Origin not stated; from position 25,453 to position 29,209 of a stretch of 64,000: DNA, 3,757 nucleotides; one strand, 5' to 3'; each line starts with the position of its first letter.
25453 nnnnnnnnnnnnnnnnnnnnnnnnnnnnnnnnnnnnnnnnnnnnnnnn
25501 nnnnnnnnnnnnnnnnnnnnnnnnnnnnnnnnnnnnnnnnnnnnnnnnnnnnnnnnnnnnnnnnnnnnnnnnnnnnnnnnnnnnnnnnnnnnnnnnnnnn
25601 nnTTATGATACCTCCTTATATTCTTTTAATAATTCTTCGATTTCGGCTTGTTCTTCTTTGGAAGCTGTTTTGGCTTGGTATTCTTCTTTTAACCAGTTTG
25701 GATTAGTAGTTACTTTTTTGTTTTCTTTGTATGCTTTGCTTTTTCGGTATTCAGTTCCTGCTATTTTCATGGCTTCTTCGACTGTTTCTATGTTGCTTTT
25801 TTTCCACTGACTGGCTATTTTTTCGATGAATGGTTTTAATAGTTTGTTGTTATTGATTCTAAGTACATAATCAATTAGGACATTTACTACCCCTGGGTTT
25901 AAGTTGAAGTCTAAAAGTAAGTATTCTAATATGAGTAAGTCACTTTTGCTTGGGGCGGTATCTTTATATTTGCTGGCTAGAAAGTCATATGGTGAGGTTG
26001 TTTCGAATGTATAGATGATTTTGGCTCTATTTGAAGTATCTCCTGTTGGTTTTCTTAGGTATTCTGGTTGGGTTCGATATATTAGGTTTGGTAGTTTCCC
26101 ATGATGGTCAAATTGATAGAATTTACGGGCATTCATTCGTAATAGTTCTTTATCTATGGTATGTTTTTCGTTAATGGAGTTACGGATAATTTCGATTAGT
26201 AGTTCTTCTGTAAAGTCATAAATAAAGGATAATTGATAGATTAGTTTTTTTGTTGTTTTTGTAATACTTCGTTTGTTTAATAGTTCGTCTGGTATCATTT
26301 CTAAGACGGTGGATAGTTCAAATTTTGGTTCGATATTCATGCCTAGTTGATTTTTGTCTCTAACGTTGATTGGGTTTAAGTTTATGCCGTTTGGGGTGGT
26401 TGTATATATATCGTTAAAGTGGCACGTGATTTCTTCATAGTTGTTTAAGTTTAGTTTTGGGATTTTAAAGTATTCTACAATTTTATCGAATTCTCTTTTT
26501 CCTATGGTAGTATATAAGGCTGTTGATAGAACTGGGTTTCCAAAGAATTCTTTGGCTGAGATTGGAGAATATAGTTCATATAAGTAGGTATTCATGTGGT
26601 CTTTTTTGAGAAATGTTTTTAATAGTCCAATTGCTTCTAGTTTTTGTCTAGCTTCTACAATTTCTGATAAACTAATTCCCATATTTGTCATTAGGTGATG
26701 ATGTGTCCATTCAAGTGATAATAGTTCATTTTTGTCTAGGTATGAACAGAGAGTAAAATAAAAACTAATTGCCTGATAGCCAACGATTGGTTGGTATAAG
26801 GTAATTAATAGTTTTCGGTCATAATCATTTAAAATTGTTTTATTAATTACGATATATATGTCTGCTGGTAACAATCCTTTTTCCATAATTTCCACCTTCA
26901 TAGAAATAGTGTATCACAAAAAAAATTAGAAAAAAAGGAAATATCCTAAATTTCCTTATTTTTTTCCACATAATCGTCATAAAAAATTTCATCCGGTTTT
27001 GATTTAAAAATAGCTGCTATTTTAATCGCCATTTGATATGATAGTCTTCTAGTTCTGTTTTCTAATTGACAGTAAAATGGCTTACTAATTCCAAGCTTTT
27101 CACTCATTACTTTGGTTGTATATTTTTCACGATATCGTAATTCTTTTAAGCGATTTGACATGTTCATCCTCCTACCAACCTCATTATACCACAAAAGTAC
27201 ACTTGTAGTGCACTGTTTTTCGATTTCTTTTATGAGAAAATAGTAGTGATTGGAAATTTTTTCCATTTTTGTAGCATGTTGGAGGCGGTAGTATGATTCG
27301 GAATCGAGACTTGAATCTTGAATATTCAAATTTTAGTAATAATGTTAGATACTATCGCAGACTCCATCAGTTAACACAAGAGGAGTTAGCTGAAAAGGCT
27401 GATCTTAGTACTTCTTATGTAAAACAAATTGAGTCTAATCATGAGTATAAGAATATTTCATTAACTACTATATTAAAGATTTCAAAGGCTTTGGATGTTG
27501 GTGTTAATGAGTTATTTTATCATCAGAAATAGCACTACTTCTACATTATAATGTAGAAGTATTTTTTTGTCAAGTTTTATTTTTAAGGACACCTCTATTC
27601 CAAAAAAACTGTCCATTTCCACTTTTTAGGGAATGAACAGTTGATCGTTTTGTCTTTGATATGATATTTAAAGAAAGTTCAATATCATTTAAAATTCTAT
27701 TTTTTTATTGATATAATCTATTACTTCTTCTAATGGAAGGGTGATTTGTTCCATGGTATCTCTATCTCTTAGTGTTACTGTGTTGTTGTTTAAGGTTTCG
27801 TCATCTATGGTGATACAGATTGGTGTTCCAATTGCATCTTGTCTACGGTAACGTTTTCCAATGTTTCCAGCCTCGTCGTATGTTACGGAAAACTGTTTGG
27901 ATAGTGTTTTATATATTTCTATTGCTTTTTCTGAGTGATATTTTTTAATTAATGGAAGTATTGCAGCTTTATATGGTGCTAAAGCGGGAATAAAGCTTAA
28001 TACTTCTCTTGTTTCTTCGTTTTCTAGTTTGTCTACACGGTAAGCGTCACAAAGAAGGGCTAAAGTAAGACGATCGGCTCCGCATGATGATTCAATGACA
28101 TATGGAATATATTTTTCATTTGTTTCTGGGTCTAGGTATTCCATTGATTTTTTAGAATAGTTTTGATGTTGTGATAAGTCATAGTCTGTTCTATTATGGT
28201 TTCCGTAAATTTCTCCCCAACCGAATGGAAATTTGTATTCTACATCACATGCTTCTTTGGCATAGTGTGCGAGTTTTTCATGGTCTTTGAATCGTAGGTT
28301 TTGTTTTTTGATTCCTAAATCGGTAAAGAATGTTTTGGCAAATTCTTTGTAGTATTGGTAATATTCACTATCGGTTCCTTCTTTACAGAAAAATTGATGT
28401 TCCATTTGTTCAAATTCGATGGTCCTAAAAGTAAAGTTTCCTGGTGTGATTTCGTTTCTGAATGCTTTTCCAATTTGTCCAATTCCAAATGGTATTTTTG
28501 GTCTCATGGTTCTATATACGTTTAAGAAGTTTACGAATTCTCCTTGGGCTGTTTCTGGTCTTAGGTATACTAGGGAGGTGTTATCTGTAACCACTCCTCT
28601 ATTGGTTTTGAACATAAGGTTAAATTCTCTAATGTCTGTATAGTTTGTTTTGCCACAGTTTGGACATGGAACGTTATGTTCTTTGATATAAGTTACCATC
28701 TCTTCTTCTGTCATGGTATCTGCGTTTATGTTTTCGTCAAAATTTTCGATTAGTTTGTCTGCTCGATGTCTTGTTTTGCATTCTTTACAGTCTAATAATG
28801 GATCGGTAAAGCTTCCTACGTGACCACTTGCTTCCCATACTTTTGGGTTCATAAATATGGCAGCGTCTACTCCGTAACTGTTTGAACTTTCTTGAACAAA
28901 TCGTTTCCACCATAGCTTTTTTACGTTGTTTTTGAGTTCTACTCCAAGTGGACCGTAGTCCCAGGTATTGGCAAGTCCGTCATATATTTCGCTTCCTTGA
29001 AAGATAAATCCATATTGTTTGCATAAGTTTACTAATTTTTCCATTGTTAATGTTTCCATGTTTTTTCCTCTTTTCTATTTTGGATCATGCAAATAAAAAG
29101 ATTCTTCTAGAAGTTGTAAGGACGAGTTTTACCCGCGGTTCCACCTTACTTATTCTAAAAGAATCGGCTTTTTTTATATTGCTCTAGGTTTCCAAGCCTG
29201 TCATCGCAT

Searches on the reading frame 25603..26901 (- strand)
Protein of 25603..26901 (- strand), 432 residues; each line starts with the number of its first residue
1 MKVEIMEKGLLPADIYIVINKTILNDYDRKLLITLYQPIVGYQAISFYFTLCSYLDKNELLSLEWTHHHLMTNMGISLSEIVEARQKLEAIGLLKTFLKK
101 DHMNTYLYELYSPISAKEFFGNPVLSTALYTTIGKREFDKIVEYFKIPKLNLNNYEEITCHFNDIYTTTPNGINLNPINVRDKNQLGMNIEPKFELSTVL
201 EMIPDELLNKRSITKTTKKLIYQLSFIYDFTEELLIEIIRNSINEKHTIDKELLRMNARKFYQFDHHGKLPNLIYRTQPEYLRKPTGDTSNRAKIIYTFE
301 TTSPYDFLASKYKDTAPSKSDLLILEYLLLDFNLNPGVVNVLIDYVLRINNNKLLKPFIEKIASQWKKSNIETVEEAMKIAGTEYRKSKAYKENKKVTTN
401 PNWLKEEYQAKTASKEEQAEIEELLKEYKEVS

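Call 56: search_protein_families(library=pfam, proteins=[window:25603-26901:-], max_evalue=0.0001)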
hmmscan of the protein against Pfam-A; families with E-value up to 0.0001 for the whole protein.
window:25603-26901:- (432 aa): 1 family
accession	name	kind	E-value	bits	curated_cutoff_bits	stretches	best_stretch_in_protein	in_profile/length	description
PF07261.16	DnaB_2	-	1.9e-13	50.3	22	1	311-379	6-72/74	Replication initiation and membrane attachment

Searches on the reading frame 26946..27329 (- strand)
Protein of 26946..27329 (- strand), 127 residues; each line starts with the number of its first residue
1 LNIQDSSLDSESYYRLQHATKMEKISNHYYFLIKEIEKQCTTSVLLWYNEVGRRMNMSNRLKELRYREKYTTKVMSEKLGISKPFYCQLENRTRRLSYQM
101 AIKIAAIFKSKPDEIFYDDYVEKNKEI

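Call 56: search_protein_families(library=pfam, proteins=[window:26946-27329:-], max_evalue=0.0001)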
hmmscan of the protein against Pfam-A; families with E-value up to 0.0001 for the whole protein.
window:26946-27329:- (127 aa): 2 families
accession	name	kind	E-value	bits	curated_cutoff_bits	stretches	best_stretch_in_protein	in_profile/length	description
PF12844.13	HTH_19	-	5.3e-06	26.7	30.2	1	59-116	2-59/64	Helix-turn-helix domain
PF01381.28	HTH_3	-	9.9e-06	25.9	23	1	61-115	1-55/55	Helix-turn-helix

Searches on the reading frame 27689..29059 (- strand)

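Call 56: search_protein_families(library=pfam, proteins=[window:27689-29059:-], max_evalue=0.0001)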
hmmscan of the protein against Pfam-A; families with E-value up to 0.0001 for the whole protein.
window:27689-29059:- (456 aa): 2 families
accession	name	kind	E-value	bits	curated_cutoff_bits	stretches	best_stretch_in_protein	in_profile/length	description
PF03129.25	HGTP_anticodon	-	3.6e-23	82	21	1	364-452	1-93/94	Anticodon binding domain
PF00587.30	tRNA-synt_2b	-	2.9e-09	37.7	29.3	1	158-336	5-176/179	tRNA synthetase class II core domain (G, H, P, S and T)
